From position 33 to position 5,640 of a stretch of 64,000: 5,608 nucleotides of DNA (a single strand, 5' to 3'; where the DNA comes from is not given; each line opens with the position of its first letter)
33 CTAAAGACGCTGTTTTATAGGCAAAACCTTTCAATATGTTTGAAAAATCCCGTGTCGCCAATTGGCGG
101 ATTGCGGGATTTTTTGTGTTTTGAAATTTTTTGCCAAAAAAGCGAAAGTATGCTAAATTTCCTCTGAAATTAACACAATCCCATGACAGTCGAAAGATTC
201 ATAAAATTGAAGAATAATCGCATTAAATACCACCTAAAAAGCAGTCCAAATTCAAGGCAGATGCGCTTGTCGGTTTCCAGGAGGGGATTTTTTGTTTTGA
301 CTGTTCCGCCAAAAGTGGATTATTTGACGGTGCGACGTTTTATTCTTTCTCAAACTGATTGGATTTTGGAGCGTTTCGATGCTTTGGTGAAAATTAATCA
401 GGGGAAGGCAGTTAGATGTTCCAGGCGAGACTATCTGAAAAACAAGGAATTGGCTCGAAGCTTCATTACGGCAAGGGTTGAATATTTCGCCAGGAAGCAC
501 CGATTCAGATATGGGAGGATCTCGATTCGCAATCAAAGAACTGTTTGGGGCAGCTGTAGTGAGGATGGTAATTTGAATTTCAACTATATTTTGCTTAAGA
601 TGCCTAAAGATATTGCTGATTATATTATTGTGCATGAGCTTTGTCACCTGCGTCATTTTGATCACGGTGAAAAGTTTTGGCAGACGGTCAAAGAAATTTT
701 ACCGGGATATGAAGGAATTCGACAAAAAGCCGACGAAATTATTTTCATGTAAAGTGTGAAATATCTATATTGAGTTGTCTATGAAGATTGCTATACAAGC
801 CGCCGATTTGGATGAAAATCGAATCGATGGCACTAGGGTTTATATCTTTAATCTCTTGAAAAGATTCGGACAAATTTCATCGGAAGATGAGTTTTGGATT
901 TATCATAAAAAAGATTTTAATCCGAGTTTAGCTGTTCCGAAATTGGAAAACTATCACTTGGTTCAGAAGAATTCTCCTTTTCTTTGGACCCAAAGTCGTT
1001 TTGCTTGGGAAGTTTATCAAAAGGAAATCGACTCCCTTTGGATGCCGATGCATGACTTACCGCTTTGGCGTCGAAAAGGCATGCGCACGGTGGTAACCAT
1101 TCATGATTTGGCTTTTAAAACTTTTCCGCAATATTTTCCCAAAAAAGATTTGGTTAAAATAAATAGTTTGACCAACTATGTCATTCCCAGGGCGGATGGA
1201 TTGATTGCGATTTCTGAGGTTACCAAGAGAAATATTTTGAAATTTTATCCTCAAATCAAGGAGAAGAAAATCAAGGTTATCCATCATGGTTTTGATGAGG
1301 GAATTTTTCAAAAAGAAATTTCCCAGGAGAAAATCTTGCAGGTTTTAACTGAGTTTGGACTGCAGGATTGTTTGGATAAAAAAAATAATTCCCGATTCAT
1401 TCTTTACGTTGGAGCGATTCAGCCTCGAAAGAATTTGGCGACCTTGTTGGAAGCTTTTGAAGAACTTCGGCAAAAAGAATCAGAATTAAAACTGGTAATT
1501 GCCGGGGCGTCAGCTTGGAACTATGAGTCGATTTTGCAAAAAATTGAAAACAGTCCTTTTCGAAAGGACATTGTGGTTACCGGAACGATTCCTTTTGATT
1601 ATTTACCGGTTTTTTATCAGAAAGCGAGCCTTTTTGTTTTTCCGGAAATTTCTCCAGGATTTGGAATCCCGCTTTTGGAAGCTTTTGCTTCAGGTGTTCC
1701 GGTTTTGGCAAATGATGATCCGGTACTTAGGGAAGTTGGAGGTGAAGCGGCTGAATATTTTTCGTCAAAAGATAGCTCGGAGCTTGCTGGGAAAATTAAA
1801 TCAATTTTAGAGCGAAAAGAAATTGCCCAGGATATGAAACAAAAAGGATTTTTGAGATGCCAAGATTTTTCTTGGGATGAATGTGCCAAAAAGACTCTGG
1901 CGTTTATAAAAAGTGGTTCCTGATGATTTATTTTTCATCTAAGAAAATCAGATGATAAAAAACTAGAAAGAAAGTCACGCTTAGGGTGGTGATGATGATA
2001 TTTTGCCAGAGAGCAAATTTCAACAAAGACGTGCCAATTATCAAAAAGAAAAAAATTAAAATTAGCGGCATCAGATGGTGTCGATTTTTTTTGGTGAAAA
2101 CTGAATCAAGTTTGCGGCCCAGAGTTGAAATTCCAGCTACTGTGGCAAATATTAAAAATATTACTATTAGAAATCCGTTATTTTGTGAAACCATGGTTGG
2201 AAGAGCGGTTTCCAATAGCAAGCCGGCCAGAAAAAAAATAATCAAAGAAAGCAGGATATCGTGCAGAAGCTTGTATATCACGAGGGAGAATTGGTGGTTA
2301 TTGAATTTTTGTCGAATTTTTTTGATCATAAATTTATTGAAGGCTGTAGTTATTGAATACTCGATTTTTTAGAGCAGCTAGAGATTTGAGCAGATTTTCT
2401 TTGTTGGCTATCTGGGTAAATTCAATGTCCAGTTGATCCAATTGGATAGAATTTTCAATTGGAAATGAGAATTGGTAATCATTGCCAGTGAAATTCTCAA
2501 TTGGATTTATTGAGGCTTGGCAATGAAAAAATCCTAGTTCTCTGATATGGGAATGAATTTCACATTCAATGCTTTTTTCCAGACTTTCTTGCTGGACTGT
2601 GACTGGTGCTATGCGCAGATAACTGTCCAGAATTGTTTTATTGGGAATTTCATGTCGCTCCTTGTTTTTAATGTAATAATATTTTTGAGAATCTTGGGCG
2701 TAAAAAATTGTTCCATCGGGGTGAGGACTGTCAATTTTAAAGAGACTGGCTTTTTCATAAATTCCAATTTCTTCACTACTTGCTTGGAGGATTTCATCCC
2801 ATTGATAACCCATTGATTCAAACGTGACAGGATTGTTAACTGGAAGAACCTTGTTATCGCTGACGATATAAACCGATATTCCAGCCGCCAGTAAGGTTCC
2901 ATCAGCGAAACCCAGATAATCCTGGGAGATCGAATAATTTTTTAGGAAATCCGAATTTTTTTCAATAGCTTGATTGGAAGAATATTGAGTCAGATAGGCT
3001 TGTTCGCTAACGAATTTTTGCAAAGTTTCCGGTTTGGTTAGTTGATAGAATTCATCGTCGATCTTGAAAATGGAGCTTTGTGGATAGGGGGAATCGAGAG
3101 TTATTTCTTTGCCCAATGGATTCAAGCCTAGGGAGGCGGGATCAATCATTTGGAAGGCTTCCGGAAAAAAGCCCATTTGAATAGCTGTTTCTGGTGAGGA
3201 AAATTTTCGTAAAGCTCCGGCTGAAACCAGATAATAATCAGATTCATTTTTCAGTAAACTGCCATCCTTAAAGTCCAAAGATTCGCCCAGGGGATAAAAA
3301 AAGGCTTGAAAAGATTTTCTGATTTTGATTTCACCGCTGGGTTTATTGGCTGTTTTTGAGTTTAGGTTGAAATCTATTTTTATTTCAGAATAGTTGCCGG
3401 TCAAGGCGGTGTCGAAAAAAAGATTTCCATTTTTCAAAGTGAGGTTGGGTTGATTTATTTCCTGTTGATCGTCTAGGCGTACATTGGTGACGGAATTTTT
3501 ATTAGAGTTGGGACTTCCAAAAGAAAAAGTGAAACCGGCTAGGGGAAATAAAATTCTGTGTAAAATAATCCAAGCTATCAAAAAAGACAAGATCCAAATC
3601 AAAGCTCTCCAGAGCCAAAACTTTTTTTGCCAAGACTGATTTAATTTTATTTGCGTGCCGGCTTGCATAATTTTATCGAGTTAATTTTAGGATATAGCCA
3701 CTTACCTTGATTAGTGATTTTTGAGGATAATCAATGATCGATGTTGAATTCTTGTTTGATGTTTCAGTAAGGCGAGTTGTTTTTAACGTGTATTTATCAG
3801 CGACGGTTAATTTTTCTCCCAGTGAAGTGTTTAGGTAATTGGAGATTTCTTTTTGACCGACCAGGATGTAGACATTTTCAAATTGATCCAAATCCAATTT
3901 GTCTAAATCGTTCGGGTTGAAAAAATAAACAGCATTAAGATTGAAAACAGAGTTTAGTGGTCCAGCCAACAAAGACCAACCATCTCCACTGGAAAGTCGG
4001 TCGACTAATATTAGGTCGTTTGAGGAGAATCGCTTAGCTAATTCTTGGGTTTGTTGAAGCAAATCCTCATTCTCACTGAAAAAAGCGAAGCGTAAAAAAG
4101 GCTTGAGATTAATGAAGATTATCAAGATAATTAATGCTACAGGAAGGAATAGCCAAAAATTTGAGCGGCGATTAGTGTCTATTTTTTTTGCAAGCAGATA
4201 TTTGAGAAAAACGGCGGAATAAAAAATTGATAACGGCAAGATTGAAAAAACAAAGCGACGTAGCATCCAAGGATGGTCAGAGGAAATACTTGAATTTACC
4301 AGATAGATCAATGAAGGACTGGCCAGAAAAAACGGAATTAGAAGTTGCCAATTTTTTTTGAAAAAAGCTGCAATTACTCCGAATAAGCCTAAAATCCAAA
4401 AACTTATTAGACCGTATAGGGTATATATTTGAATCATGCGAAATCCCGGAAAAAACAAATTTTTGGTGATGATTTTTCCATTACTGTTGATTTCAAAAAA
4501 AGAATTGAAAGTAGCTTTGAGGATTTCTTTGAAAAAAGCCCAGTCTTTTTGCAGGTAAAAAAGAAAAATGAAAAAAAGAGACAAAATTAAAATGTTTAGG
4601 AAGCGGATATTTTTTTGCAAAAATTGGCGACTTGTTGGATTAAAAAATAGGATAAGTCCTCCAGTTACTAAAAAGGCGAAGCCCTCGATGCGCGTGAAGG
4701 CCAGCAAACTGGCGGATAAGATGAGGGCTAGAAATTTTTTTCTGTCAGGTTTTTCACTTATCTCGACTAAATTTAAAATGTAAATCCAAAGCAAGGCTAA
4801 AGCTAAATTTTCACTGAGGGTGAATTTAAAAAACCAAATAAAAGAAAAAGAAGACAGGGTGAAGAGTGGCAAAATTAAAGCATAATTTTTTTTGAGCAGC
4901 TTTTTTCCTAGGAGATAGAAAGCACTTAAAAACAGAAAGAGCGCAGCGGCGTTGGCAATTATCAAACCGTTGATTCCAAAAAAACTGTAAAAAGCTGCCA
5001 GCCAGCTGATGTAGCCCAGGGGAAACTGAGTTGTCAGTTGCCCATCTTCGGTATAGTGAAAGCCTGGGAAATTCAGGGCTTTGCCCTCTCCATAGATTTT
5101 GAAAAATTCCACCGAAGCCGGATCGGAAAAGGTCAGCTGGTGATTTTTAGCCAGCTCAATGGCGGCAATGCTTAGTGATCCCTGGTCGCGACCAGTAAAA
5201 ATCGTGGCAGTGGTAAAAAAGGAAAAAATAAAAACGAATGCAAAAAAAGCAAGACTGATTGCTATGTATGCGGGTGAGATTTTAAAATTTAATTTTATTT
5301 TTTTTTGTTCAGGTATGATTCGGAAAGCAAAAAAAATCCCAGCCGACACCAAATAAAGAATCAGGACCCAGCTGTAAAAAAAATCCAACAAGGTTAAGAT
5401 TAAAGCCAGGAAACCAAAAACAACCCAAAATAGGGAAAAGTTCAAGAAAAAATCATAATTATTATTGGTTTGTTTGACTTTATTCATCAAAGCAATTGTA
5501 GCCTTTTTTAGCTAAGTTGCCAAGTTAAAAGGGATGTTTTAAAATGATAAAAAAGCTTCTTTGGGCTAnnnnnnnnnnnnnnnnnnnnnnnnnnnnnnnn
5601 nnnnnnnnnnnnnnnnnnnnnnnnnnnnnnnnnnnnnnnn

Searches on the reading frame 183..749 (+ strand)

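Call 9: search_protein_families(library=pfam, proteins=[window:183-749:+], max_evalue=0.001)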
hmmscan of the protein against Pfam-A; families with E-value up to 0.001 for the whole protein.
window:183-749:+ (189 aa): 2 families
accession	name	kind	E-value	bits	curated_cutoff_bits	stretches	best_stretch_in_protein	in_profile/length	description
PF01863.23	YgjP-like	-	5.1e-38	131.6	26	1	88-182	109-203/207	YgjP-like, metallopeptidase domain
PF08325.16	WLM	-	3.3e-05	24.5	26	1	148-182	86-120/190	WLM domain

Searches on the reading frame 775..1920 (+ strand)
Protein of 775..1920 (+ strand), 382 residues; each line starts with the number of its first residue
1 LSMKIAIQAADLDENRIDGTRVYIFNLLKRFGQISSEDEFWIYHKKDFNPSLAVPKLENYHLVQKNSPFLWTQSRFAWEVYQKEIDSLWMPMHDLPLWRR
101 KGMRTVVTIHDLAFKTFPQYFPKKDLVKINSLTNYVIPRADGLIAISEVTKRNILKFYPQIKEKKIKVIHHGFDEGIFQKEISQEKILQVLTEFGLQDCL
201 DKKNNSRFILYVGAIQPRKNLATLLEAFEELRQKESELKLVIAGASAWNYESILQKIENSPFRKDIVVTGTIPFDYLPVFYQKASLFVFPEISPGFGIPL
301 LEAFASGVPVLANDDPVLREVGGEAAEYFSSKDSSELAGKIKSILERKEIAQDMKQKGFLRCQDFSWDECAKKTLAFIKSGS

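Call 9: search_protein_families(library=pfam, proteins=[window:775-1920:+], max_evalue=0.001)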
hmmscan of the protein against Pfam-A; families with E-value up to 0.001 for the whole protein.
window:775-1920:+ (382 aa): 5 families
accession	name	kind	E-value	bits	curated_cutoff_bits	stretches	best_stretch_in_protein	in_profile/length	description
PF00534.26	Glycos_transf_1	-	9.1e-31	107.1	26.4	1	202-358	11-169/172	Glycosyl transferases group 1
PF13692.12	Glyco_trans_1_4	-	5e-23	82.4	27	1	208-346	3-141/142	Glycosyl transferases group 1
PF13439.12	Glyco_transf_4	-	1.8e-11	44.8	28.5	1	85-174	73-167/170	Glycosyltransferase Family 4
PF13524.12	Glyco_trans_1_2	-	1.8e-06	28.4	25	1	227-373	5-141/144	Glycosyl transferase-like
PF20706.3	GT4-conflict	-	2.2e-06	27.3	26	1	203-314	194-312/385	Family 4 Glycosyltransferase in conflict systems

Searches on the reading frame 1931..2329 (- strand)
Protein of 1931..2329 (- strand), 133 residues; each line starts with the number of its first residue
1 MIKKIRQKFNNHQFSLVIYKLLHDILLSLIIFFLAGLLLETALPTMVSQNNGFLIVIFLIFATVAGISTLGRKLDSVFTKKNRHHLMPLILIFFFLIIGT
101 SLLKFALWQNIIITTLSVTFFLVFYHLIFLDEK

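Call 9: search_protein_families(library=pfam, proteins=[window:1931-2329:-], max_evalue=0.001)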
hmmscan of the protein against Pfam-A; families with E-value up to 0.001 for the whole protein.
window:1931-2329:- (133 aa): 0 families

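Call 32: search_protein_families(library=pfam, proteins=[window:1931-2329:-], max_evalue=10)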
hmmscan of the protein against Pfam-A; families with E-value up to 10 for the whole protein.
window:1931-2329:- (133 aa): 4 families
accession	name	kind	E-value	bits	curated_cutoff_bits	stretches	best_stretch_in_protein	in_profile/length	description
PF04647.20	AgrB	-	0.043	13.6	23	1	26-124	79-183/185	Accessory gene regulator B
PF04123.18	DUF373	-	0.71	9.7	28.3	1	2-118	207-327/335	Domain of unknown function (DUF373)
PF20197.3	DUF6560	-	2.8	8.5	27.8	1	6-70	31-95/174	Family of unknown function (DUF6560)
PF09843.14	DUF2070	-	3.7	6.2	30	1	24-127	13-115/561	Predicted membrane protein (DUF2070)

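Call 97: search_protein_families(library=pfam, proteins=[window:1931-2329:-], max_evalue=1)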
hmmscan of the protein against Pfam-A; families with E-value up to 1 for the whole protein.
window:1931-2329:- (133 aa): 2 families
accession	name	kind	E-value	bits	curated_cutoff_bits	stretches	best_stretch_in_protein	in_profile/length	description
PF04647.20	AgrB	-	0.043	13.6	23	1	26-124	79-183/185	Accessory gene regulator B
PF04123.18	DUF373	-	0.71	9.7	28.3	1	2-118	207-327/335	Domain of unknown function (DUF373)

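Call 101: search_protein_families(library=padloc, proteins=[window:1931-2329:-], max_evalue=0.001)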
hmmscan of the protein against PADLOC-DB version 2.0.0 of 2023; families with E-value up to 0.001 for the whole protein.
window:1931-2329:- (133 aa): 0 families

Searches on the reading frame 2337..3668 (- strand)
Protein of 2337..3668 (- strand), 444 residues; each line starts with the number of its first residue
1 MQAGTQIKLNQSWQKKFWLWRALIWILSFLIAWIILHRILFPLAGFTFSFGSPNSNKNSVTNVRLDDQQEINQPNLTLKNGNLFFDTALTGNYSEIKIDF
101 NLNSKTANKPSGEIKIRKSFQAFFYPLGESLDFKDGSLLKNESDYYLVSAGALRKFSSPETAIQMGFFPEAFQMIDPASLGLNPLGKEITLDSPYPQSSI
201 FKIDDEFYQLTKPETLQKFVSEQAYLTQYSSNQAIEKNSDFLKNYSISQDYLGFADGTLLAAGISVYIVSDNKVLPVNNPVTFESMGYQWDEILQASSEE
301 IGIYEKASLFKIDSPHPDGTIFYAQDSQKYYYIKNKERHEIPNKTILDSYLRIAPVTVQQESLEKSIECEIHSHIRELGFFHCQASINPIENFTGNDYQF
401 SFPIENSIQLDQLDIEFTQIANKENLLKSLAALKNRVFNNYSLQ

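Call 9: search_protein_families(library=pfam, proteins=[window:2337-3668:-], max_evalue=0.001)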
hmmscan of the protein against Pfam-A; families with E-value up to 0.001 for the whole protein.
window:2337-3668:- (444 aa): 0 families

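Call 32: search_protein_families(library=pfam, proteins=[window:2337-3668:-], max_evalue=10)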
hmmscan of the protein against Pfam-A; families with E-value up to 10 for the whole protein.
window:2337-3668:- (444 aa): 0 families

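Call 50: search_solved_structures(query=A4, max_evalue=1)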
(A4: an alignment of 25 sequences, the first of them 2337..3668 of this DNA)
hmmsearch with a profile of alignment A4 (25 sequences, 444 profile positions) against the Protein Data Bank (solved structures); distinct sequences matched with E-value up to 1: 2.
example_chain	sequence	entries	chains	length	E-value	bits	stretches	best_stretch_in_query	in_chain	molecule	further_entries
7fby_A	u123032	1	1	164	0.29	13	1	148-211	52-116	Transcriptional regulatory protein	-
9w4v_A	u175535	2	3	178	0.35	12.8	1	148-211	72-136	Uncharacterized HTH-type transcriptional regulator PH0140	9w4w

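Call 77: search_protein_families(library=pfam, proteins=[window:2337-3668:-], max_evalue=0.01)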
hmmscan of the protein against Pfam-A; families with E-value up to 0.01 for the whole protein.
window:2337-3668:- (444 aa): 0 families

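Call 101: search_protein_families(library=padloc, proteins=[window:2337-3668:-], max_evalue=0.001)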
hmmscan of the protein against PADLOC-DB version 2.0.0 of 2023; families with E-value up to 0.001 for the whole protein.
window:2337-3668:- (444 aa): 0 families

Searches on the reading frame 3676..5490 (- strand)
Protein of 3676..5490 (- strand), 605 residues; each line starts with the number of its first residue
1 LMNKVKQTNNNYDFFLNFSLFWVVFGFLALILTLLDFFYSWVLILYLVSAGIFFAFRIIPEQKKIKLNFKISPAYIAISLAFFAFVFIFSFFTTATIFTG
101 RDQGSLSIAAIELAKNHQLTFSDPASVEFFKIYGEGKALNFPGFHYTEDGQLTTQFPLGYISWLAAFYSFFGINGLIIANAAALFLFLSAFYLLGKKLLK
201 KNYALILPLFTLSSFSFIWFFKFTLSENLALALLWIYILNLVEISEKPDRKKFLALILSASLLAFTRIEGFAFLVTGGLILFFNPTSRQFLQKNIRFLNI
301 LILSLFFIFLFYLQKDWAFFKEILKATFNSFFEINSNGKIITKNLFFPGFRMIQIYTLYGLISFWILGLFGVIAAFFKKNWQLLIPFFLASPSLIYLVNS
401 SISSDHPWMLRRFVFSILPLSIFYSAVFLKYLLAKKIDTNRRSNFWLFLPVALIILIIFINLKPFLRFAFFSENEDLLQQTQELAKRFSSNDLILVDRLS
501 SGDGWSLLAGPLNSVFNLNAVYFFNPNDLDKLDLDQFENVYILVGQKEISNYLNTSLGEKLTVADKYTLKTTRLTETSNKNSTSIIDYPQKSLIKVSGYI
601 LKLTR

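Call 9: search_protein_families(library=pfam, proteins=[window:3676-5490:-], max_evalue=0.001)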
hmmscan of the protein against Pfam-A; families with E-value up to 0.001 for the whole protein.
window:3676-5490:- (605 aa): 0 families

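Call 32: search_protein_families(library=pfam, proteins=[window:3676-5490:-], max_evalue=10)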
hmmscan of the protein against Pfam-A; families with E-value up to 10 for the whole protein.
window:3676-5490:- (605 aa): 1 family
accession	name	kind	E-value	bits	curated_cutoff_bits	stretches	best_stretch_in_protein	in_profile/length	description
PF13231.12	PMT_2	-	0.0029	18.3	26.1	1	165-308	11-154/160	Dolichyl-phosphate-mannose-protein mannosyltransferase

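Call 49: search_solved_structures(query=A3, max_evalue=1)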
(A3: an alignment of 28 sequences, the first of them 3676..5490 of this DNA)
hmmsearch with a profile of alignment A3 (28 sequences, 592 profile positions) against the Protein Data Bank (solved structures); distinct sequences matched with E-value up to 1: 0.
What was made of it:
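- Tried and rejected: Profile searches of p605 and p444 against PDB sequences found nothing significant (calls 49, 50).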

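Call 51: search_protein_families(library=pfam, alignment_id=A3, max_evalue=0.1)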
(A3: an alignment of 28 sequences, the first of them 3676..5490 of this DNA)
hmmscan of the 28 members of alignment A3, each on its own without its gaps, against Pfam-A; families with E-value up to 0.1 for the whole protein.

A. member 1, window:3676-5490:- (605 aa): 1 family
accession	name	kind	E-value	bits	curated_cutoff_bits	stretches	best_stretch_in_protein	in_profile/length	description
PF13231.12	PMT_2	-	0.0029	18.3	26.1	1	165-308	11-154/160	Dolichyl-phosphate-mannose-protein mannosyltransferase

B. families by the number of members that match (of 28 scanned): 5 families
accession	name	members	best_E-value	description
PF13231.12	PMT_2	7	0.00029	Dolichyl-phosphate-mannose-protein mannosyltransferase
PF03901.23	Glyco_transf_22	1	0.0016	Alg9-like mannosyltransferase family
PF01757.29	Acyl_transf_3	1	0.0049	Acyltransferase domain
PF22954.2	DUF7027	1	0.0073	Domain of unknown function (DUF7027)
PF06109.18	HlyE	1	0.069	Haemolysin E (HlyE)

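Call 55: find_homologous_proteins(query=window:3676-5490:-, max_evalue=0.00001)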
Query window:3676-5490:- (605 aa): 808 proteins with E <= 0.00001 among 8000 candidates; the best 120 are listed.
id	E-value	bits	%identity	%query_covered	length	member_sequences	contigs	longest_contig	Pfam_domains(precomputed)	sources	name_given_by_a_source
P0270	0.0e+0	1291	100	100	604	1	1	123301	-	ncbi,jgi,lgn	-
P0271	1.1e-206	706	54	100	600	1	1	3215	-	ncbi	-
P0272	3.9e-206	705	55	100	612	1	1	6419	-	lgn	-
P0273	1.0e-202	693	52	100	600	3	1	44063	-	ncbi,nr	ncbi:MAG TPA: hypothetical protein DCX32_02720 [Candidatus Moranbacteria bacterium]|nr:hypothetical 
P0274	4.1e-201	688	53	100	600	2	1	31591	-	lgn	-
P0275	3.0e-197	675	52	100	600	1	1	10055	-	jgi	-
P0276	7.7e-197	674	53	100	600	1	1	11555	-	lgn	-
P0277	1.4e-185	637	51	100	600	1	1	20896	-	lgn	-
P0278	1.0e-183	631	50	100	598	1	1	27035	-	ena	-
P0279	3.0e-181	622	51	100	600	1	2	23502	-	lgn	-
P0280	1.8e-180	620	51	100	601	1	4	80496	-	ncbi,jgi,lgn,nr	ncbi:MAG: hypothetical protein ACD_11C00018G0006 [uncultured bacterium]|nr:MAG: hypothetical protein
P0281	1.9e-150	521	44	100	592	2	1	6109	-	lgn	-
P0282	6.6e-150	519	45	100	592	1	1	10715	-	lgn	-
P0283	3.4e-149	517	45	99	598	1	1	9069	-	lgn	-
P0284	7.9e-148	512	45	100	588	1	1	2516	-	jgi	jgi:hypothetical protein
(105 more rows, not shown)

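Call 56: find_encoding_contigs(protein=P0270, flank=3000, max_places=3)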
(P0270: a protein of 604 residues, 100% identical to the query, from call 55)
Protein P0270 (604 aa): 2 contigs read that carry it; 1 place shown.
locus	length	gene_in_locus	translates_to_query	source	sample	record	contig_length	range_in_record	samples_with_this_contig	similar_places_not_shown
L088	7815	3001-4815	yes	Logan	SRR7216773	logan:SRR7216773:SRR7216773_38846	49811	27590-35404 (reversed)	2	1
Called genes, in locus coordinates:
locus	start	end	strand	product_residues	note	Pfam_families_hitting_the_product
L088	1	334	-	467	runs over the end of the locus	PF13196:DUF4012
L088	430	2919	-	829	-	PF13401:AAA_22 (faint), PF20720:nSTAND3 (faint), PF00158:Sigma54_activat (faint), PF13191:AAA_16 (weak), PF00004:AAA, PF07724:AAA_2, PF07728:AAA_5, PF10431:ClpB_D2-small, +4 more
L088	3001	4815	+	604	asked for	-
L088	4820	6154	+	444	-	-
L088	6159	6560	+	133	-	-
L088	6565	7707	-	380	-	PF13439:Glyco_transf_4, PF20706:GT4-conflict (weak), PF00534:Glycos_transf_1, PF13692:Glyco_trans_1_4, PF13524:Glyco_trans_1_2 (weak)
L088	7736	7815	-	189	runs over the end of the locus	PF01863:YgjP-like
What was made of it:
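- An identical gene occurs in an independent assembly (call 56).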

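Call 65: predict_structure(alignment_id=A5)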
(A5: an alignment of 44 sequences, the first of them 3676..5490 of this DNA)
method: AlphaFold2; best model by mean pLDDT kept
length: 605 residues; sequences in the alignment: 44
mean_pLDDT: 87.3   pTM: 0.90
mean pLDDT of the five models: 87.3, 87.1, 86.8, 86.1, 85.2
residues with pLDDT >= 90: 372; 70-90: 157; 50-70: 56; < 50: 20
segments of 3 or more residues with pLDDT < 50: 1-8, 65-68, 341-346
pLDDT, mean of each block of 10 residues (from residue 1): 46 93 98 96 96 81 56 92 94 72 85 94 92 91 89 91 97 93 97 96 94 90 86 98 96 97 92 96 96 96 94 87 74 53 54 87 96 97 97 80 69 89 97 72 77 95 91 87 96 93 77 93 88 94 92 87 95 73 71 93 92
secondary structure, 60 per line:
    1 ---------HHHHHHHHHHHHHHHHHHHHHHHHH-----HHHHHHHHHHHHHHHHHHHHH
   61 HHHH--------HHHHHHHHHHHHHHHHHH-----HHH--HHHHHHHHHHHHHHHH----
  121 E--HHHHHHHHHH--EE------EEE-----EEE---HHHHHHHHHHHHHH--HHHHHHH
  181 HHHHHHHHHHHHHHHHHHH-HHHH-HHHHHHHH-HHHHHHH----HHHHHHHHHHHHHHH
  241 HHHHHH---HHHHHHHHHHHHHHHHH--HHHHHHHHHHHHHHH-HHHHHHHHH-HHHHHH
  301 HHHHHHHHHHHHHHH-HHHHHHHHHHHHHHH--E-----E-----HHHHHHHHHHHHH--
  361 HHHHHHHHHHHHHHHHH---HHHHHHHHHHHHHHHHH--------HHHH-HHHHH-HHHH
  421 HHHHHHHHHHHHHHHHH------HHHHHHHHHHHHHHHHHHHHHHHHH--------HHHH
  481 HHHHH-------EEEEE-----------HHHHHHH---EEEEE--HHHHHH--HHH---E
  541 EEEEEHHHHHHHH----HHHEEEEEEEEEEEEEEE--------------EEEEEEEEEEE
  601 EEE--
elements in order: H10-34 H40-64 H73-90 H101-116 H124-133 E144-146 E152-154 H158-171 H174-199 H201-204 H206-213 H215-221 H226-246 H250-266 H269-283 H285-293 H295-315 H317-331 H346-358 H361-377 H381-397 H406-409 H411-415 H417-437 H444-468 H477-485 E493-497 H509-515 E519-523 H526-531 E540-545 H546-553 E561-575 E590-603

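Call 69: fold_search(model_id=the predicted structure, library=pdb)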
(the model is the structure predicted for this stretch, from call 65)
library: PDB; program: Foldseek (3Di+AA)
matches with E <= 10: 215; with E <= 0.001: 7
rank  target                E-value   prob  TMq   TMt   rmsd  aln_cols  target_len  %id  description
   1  9s6t_A                7.8e-07  1.00  0.49  0.59   7.5       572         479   15  Ternary cryo-EM structure of chicken ALG12 with Dol25-PP-GlcNAc2Man7, Dol25-P-Man, and Fab (released 2026-03-18)
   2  9s6s_A                9.7e-06  1.00  0.45  0.49  10.2       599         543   14  Ternary cryo-EM structure of human ALG9 with Dol25-PP-GlcNAc2Man6, Dol25-P-Man and Fab (released 2026-03-18)
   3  9s6u_A                1.1e-05  1.00  0.43  0.46  10.6       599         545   14  Ternary cryo-EM structure of human ALG9 with Dol25-PP-GlcNAc2Man8, Dol25-P-Man and Fab (released 2026-03-18)
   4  5ezm                  1.1e-04  1.00  0.42  0.47  12.5       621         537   12  Crystal Structure of ArnT from Cupriavidus metallidurans in the apo state (released 2016-02-17)
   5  5ogl_A                1.5e-04  1.00  0.48  0.42  10.3       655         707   12  Structure of bacterial oligosaccharyltransferase PglB in complex with an acceptor peptide and an lipid-linked oligosac (released 2017-10-25)
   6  5f15                  2.2e-04  1.00  0.42  0.47  13.2       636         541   12  Crystal Structure of ArnT from Cupriavidus metallidurans bound to Undecaprenyl phosphate (released 2016-02-17)
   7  6gxc_A                4.7e-04  1.00  0.48  0.43   9.9       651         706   12  Bacterial oligosaccharyltransferase PglB in complex with an inhibitory peptide and a reactive lipid-linked oligosaccha (released 2018-11-14)
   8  6ftg_5                1.2e-03  1.00  0.44  0.41  14.1       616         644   11  Subtomogram average of OST-containing ribosome-translocon complexes from canine rough microsomal membranes (released 2018-03-21)
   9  9n9j_I                1.2e-03  1.00  0.39  0.35  17.8       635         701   10  Structure of a GRP94 folding intermediate engaged with a CCDC134- and FKBP11-bound secretory translocon (released 2025-11-19)
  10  8pn9_A                1.5e-03  1.00  0.46  0.43  11.8       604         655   10  Structure of human oligosaccharyltransferase OST-A complex bound to NGI-1 (released 2024-05-08)
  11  3wak                  1.6e-03  1.00  0.44  0.33  12.4       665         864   12  Crystal structure of the Archaeoglobus fulgidus oligosaccharyltransferase (O29867_ARCFU) in the apo form (released 2013-10-30)
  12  8age_A                2.3e-03  1.00  0.41  0.39  13.3       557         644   13  Structure of yeast oligosaccharylransferase complex with acceptor peptide bound (released 2022-12-07)
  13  8if8_B                3.7e-03  1.00  0.42  0.41   9.3       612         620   10  Arabinosyltransferase AftA (released 2023-05-31)
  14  8b6l_I                8.7e-03  1.00  0.39  0.35  17.9       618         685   10  Subtomogram average of the human Sec61-TRAP-OSTA-translocon (released 2022-12-07)
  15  6s7t_A                9.4e-03  1.00  0.43  0.38  12.3       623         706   12  Cryo-EM structure of human oligosaccharyltransferase complex OST-B (released 2019-12-18)
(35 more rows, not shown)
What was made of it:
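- p605 has a GT-C fold (calls 65, 69).
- Tried and rejected: The GT-C assignment needed AF2 plus Foldseek (calls 65, 69).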

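Call 101: search_protein_families(library=padloc, proteins=[window:3676-5490:-], max_evalue=0.001)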
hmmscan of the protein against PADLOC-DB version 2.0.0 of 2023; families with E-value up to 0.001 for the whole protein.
window:3676-5490:- (605 aa): 0 families
